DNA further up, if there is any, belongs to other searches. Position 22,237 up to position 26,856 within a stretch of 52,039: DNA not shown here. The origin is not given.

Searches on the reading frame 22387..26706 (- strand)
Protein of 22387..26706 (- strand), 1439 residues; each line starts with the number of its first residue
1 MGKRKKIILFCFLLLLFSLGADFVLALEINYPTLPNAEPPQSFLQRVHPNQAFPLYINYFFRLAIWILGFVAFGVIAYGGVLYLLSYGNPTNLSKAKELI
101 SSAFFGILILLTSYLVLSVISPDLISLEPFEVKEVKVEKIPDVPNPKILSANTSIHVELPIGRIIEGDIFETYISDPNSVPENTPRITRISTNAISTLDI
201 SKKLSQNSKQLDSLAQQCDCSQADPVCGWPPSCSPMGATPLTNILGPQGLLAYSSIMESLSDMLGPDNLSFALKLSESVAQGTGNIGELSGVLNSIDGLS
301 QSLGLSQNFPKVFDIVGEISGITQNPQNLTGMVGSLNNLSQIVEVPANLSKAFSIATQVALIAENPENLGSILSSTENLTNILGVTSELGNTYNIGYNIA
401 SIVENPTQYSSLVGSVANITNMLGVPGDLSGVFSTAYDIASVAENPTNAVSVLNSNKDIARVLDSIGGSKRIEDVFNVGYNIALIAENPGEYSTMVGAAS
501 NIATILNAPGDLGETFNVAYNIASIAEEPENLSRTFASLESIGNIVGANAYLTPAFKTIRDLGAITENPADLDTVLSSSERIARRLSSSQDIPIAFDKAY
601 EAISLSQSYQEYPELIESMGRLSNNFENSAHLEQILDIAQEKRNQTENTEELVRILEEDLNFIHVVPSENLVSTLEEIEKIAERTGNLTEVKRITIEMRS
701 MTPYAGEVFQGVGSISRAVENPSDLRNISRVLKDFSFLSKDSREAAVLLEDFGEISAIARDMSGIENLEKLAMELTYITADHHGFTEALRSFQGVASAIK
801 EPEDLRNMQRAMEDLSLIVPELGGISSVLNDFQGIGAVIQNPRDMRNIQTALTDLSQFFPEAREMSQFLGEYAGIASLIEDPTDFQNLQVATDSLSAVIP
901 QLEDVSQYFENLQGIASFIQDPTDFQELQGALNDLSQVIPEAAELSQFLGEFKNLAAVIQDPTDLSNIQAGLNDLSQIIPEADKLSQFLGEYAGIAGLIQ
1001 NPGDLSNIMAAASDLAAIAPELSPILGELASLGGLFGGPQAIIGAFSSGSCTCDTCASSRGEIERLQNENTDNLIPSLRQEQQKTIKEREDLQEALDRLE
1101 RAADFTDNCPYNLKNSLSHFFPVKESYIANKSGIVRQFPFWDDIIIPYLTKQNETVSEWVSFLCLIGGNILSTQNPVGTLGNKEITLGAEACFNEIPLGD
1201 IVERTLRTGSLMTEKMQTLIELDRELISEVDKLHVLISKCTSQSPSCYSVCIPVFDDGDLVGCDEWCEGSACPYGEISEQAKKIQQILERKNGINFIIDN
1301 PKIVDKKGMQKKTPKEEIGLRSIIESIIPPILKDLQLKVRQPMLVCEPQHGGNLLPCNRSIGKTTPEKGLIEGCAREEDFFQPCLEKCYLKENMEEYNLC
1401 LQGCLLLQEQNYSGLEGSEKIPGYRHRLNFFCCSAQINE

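Call 91: search_protein_families(library=pfam, proteins=[window:22387-26706:-], max_evalue=0.001)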
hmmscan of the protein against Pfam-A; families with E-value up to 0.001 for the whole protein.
window:22387-26706:- (1439 aa): 2 families
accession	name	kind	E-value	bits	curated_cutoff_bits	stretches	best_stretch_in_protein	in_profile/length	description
PF23195.1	UBQLN1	-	1.7e-05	24.9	27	0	483-527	23-66/70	Ubiquilin-1-like domain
PF18895.5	T4SS_pilin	-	0.00032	21.2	26.6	1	57-119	9-70/71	Type IV secretion system pilin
